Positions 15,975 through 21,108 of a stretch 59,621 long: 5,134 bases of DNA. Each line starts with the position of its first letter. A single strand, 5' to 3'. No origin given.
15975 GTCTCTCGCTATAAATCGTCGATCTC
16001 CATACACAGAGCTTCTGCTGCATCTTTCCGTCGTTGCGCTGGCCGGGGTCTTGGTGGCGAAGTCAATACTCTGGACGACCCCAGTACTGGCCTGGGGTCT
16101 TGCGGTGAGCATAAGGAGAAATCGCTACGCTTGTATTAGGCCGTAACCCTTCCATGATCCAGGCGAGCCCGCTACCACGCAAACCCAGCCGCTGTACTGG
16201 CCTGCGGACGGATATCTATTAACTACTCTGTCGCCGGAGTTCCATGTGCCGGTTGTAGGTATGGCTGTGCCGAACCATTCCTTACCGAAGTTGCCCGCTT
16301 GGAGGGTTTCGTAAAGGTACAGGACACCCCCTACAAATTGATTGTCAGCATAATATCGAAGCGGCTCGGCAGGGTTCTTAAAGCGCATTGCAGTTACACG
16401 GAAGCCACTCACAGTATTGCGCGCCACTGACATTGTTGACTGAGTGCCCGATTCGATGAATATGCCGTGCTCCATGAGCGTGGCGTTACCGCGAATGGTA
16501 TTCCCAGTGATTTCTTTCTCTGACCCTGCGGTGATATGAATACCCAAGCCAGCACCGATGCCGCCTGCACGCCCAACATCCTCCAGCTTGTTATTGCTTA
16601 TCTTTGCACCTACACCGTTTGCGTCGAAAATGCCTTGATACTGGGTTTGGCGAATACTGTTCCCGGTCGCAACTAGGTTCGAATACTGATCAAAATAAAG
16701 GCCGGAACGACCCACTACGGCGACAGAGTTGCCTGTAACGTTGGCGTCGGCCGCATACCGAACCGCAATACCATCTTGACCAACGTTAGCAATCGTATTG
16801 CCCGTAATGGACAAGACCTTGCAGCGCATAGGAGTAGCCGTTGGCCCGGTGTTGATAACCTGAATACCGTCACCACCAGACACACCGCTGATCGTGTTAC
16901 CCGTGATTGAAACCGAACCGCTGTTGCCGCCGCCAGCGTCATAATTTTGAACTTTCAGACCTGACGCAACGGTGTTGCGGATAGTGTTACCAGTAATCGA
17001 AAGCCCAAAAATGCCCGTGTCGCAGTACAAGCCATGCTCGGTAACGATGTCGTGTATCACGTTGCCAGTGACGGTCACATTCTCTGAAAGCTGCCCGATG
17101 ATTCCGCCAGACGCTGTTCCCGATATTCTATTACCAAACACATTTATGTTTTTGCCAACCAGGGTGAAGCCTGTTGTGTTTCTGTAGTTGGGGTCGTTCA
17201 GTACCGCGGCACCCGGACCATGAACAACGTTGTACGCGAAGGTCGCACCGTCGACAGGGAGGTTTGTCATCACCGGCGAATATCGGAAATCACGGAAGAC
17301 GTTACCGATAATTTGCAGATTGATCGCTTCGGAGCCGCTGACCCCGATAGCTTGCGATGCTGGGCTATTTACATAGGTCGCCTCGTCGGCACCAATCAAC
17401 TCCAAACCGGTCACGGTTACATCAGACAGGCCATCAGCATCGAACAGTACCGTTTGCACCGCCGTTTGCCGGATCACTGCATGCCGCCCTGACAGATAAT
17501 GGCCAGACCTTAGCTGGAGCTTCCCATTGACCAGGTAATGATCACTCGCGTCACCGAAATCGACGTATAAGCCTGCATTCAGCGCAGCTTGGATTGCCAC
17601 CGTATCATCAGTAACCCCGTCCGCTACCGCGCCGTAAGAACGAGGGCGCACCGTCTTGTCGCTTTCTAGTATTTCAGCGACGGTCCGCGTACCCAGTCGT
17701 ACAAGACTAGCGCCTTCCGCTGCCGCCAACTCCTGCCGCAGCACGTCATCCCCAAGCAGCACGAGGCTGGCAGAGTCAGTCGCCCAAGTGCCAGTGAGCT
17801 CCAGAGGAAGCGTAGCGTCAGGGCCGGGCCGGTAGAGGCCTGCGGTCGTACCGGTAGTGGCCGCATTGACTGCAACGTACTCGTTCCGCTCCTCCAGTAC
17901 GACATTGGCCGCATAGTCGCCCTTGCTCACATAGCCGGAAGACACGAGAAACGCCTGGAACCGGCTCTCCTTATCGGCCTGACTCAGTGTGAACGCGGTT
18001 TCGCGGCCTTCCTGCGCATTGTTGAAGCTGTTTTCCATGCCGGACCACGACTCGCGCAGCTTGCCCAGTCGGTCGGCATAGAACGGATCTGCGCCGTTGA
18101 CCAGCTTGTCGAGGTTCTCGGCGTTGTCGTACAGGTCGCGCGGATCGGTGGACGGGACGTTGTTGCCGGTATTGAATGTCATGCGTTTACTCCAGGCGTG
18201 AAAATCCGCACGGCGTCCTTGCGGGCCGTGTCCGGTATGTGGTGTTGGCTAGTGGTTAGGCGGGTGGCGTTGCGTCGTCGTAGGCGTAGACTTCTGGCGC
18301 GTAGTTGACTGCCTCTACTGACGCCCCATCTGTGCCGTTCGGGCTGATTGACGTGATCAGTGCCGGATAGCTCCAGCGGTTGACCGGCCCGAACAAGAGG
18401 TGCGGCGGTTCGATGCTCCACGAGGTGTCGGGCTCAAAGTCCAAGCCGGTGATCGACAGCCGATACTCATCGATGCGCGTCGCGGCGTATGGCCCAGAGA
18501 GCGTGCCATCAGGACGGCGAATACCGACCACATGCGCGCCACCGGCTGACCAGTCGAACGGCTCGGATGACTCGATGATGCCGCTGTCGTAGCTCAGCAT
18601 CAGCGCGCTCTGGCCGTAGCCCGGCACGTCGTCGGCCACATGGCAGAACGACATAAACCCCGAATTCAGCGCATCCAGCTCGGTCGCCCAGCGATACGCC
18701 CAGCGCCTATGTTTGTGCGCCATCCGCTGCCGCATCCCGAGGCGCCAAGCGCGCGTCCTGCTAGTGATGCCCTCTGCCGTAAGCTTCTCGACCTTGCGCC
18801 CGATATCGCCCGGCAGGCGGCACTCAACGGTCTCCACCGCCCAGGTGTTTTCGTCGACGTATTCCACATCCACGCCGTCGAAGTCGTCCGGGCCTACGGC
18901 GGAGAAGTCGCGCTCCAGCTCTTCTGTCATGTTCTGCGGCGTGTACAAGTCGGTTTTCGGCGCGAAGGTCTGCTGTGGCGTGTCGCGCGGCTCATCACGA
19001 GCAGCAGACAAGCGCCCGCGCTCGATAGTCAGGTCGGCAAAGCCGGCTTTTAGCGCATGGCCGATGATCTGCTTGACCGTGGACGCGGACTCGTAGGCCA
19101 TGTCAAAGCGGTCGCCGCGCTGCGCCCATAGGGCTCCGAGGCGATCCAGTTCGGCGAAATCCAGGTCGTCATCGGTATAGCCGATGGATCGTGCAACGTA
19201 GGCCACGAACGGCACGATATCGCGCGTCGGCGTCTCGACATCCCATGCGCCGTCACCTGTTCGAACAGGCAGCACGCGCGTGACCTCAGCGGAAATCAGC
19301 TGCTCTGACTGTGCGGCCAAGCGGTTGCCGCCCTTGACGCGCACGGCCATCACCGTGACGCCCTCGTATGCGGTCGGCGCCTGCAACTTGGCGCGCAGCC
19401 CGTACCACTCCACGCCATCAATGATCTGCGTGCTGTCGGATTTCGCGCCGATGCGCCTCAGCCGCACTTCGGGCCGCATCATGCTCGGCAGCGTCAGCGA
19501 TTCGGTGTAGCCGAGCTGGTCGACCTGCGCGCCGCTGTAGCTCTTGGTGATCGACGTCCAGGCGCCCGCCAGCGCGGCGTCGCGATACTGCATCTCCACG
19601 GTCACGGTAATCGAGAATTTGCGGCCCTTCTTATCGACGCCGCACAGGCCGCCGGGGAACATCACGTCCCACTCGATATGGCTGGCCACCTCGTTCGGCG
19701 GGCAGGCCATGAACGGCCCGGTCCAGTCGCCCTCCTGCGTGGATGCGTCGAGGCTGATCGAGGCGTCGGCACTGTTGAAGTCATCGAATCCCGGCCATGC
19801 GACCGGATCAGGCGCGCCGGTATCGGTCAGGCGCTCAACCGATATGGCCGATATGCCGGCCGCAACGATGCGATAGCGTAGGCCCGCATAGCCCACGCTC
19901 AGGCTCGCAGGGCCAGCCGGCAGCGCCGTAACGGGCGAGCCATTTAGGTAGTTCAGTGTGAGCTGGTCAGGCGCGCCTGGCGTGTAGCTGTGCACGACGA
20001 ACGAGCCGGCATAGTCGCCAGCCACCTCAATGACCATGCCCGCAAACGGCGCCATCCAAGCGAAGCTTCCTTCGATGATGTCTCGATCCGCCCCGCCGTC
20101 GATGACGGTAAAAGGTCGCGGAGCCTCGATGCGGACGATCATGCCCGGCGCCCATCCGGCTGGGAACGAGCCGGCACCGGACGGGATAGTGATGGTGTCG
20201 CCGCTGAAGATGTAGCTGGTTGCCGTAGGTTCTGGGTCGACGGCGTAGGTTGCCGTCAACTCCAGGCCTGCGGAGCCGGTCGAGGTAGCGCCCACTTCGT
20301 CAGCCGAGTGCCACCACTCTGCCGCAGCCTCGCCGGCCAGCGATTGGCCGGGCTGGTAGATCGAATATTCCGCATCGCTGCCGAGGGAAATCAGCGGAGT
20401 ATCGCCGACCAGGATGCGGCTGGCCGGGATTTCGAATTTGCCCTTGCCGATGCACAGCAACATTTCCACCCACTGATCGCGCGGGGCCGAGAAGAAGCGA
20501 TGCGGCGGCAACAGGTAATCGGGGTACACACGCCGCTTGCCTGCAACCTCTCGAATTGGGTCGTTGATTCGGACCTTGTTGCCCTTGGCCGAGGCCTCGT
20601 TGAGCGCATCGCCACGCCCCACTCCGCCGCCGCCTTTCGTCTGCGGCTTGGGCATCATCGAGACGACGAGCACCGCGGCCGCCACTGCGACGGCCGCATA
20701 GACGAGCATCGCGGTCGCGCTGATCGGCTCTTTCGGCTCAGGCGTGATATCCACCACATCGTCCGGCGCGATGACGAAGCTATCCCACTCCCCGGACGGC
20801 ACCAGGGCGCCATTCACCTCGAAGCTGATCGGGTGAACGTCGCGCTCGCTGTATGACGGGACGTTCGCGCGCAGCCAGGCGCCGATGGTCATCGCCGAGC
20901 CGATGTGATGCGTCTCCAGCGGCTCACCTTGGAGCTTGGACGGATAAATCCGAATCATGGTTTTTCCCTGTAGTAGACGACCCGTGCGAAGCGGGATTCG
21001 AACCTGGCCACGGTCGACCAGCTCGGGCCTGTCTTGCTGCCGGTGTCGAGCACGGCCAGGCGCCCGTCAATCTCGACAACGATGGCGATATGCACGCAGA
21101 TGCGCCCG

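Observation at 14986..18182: Serotype-conversion-like pair: AT-rich Wzy-like membrane protein next to a beta-helix tailspike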

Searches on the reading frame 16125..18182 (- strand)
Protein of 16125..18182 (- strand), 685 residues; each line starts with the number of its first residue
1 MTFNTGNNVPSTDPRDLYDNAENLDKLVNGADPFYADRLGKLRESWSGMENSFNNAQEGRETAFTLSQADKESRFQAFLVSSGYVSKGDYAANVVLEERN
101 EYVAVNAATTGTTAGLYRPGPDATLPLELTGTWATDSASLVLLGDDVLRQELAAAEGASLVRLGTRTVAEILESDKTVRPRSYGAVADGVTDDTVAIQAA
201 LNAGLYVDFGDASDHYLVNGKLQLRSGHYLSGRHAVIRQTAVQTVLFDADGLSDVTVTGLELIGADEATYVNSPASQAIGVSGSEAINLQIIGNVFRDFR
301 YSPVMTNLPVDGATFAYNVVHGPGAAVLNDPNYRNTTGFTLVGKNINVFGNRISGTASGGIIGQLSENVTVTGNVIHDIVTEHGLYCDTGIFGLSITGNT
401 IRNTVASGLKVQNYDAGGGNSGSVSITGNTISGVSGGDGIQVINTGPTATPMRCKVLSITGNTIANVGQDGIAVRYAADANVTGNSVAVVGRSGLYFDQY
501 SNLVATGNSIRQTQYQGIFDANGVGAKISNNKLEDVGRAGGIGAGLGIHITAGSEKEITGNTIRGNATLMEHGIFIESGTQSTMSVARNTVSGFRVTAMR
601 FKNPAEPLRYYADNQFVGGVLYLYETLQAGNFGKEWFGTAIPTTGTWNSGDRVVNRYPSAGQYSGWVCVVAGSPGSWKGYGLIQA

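Call 3: search_protein_families(library=pfam, proteins=[window:16125-18182:-], max_evalue=0.1)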
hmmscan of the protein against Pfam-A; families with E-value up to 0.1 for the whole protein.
window:16125-18182:- (685 aa): 3 families
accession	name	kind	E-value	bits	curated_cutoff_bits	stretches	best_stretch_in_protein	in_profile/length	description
PF13229.12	Beta_helix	-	1.1e-26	93.7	25.9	3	394-540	11-141/158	Right handed beta helix region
PF05048.19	NosD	-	4.4e-12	46.3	23.6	1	444-591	36-169/212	Periplasmic copper-binding protein (NosD)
PF12708.12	Pect-lyase_RHGA_epim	-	0.00076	19.8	27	1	181-203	5-35/213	Rhamnogalacturonase A/epimerase, pectate lyase-like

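Call 4: search_protein_families(library=phrogs, proteins=[window:16125-18182:-], max_evalue=0.01)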
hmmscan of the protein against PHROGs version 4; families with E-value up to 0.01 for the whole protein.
window:16125-18182:- (685 aa): 20 families
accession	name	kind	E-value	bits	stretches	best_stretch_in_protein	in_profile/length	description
phrog_17635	-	tail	1.1e-24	87.7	1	1-178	6-167/721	tail fiber protein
phrog_21471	-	unknown function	1.3e-18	68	1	634-685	575-626/626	-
phrog_2234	-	tail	8e-17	62.1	1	394-566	481-648/757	tail spike protein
phrog_7458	-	tail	2.3e-16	60.2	2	309-576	443-698/732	tail spike protein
phrog_32929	-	unknown function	7.9e-12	45.3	1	2-56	3-58/685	-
phrog_34100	-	tail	6.8e-11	42.2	1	7-163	12-147/696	tail protein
phrog_8280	-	tail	3.9e-09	37.6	1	146-540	112-479/632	tail spike protein with colonic acid degradation activity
phrog_17312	-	tail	6.6e-09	35.6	1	144-204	259-321/792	tail protein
phrog_23059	-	tail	2e-08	33.6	1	639-682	818-861/1027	tail fiber protein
phrog_15455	-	tail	9.9e-08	31.9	1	3-205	4-175/652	tail fiber protein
phrog_15518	-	unknown function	6.3e-07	29.1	2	2-52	3-58/667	-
phrog_3257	-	unknown function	1.5e-06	28.6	1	3-67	8-73/263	-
phrog_14442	-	tail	9.4e-06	25.4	1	136-203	159-218/733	tail protein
phrog_17959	-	unknown function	1.3e-05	25.3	1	172-261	27-115/503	-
phrog_9750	-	unknown function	1.8e-05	23.9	1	11-51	10-50/846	-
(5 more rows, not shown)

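Call 5: search_protein_families(library=ncbifam, proteins=[window:16125-18182:-], max_evalue=0.1)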
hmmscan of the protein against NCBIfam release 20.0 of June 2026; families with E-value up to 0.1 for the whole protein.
window:16125-18182:- (685 aa): 0 families

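Call 18: search_dna_similar(query=window:16125-18182:-, collection=phages, mode=protein, max_evalue=0.00001, max_rows=30)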
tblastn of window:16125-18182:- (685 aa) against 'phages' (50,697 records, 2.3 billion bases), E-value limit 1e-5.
Records with a match: 151; places in all: 153; records where one place covers at least 80% of the query: 0.
Best place of each record, by identity: 60-80% 5; <60% 146.
By first word of the organism name: Klebsiella 58; Pseudomonas 51; Bacillus 17; Vibrio 5; Aeromonas 5; Rhizobium 3; Salmonella 2; Flyfo 2; Escherichia 2; Arthrobacter 2; and 4 more.
By host as written in the record: Klebsiella pneumoniae 34; Pseudomonas aeruginosa 27; - 7; Bacillus subtilis BEST7003 6; Bacillus subtilis 5; Klebsiella pneumoniae DA591 4; Pseudomonas aeruginosa PAO1 4; Pseudomonas sp. 1-1-1b 2; and 47 more.
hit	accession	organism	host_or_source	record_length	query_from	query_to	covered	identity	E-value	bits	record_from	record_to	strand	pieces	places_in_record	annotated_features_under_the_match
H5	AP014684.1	Pseudomonas phage PS-1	Pseudomonas sp. 1-1-1b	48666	1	224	33%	74.1%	2e-81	288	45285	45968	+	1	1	hypothetical protein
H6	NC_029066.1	Pseudomonas phage PS-1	Pseudomonas sp. 1-1-1b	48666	1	224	33%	74.1%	2e-81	288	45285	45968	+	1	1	tail fiber protein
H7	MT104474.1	Pseudomonas phage MR14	-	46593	2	253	37%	33.0%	2e-21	105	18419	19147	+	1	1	putative tail protein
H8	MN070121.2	Salmonella phage Shemara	Salmonella enterica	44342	121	403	41%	26.7%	9e-6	55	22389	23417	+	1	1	tail spike protein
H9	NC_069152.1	Salmonella phage Shemara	Salmonella enterica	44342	121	403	41%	26.7%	9e-6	55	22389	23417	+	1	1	tail spike protein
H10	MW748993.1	Pseudomonas phage BUCT566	Pseudomonas aeruginosa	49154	2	233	34%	32.5%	1e-13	81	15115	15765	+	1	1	putative pectate lyase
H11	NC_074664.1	Pseudomonas phage BUCT566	Pseudomonas aeruginosa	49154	2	233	34%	32.5%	1e-13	81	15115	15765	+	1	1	putative pectate lyase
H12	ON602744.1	Klebsiella phage VLCpiS13b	Klebsiella pneumoniae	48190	5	209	30%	35.7%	5e-23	111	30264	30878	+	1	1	tail protein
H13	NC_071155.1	Klebsiella phage VLCpiS13b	Klebsiella pneumoniae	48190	5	209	30%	35.7%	5e-23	111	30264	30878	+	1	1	tail protein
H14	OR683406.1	Pseudomonas phage Marin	Pseudomonas aeruginosa F002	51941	2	189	27%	35.2%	2e-13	81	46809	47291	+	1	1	tail fiber protein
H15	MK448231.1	Klebsiella phage ST101-KPC2phi6.1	Klebsiella pneumoniae ST101-KPC2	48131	9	192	27%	35.7%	8e-14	82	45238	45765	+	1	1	hypothetical protein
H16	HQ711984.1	Pseudomonas phage phi297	Pseudomonas aeruginosa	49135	2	189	27%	34.6%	4e-13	79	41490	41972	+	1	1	hypothetical protein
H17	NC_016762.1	Pseudomonas phage phi297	Pseudomonas aeruginosa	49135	2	189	27%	34.6%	4e-13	79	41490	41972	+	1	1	tail protein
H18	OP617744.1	Klebsiella phage KP13-27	Klebsiella pneumoniae KP13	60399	58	237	26%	36.1%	2e-14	84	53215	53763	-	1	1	hypothetical protein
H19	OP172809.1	Klebsiella phage KP591P1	Klebsiella pneumoniae DA591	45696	5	161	23%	41.4%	6e-22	107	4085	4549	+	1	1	hypothetical protein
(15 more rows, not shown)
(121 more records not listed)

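Call 59: search_solved_structures(query=window:16125-18182:-, max_evalue=1, show_alignments=0)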
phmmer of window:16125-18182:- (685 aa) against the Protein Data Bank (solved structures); distinct sequences matched with E-value up to 1: 2.
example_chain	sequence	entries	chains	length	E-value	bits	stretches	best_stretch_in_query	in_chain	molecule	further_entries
5m5z_A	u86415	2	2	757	0.00058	21.8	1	181-210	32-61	Beta-1,3-glucanase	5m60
8opz_A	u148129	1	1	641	0.00089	21.1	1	164-233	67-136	Tailspike depolymerase (APK16_gp47) from Acinetobacter phage APK16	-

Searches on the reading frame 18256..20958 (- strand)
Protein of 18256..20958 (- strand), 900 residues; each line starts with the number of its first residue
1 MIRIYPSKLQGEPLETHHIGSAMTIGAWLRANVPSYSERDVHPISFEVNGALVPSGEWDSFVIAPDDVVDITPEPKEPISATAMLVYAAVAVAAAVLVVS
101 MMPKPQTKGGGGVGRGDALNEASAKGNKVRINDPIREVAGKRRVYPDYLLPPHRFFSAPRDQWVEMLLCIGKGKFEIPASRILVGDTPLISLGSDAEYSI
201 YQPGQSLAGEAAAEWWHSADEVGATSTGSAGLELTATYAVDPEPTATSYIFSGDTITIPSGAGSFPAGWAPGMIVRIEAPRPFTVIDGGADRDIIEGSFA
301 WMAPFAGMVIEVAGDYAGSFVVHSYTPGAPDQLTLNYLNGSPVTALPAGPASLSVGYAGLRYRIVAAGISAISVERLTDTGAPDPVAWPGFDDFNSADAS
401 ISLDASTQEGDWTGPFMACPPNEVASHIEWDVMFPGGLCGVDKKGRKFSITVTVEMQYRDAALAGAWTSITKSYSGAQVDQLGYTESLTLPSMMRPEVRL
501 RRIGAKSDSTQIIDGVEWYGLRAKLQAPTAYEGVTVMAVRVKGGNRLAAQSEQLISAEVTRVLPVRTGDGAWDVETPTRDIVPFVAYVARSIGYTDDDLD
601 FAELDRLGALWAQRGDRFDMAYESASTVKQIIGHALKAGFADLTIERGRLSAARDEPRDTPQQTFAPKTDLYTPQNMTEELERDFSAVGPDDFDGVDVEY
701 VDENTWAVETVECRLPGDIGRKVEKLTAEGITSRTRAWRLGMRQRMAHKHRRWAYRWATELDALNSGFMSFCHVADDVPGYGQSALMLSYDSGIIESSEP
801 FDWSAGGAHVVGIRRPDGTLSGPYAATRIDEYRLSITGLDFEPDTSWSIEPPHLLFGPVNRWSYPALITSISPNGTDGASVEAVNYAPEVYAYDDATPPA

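Call 3: search_protein_families(library=pfam, proteins=[window:18256-20958:-], max_evalue=0.1)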
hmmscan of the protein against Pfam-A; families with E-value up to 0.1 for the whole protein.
window:18256-20958:- (900 aa): 3 families
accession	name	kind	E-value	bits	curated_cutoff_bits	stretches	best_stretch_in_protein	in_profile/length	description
PF24801.1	FNIII-A_GpJ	-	3.9e-07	30.7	27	1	423-521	24-120/126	Tip attachment protein J,FNIII-A domain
PF13550.12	Phage-tail_3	-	0.00017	22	23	1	626-777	4-151/164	Putative phage tail protein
PF02597.26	ThiS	-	0.0033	18.4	22.5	1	19-71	18-69/76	ThiS family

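Call 4: search_protein_families(library=phrogs, proteins=[window:18256-20958:-], max_evalue=0.01)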
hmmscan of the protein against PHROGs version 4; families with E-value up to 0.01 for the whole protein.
window:18256-20958:- (900 aa): 4 families
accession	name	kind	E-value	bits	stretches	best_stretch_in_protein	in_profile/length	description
phrog_469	-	tail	1.6e-268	894.5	1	1-899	3-900/903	tail protein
phrog_23466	-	unknown function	4.4e-98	329.5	1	537-899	1-354/358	-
phrog_31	-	tail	1.1e-44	153.6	2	414-898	358-853/1565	central tail fiber J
phrog_24367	-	unknown function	5.8e-15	55.8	1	73-207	80-211/408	-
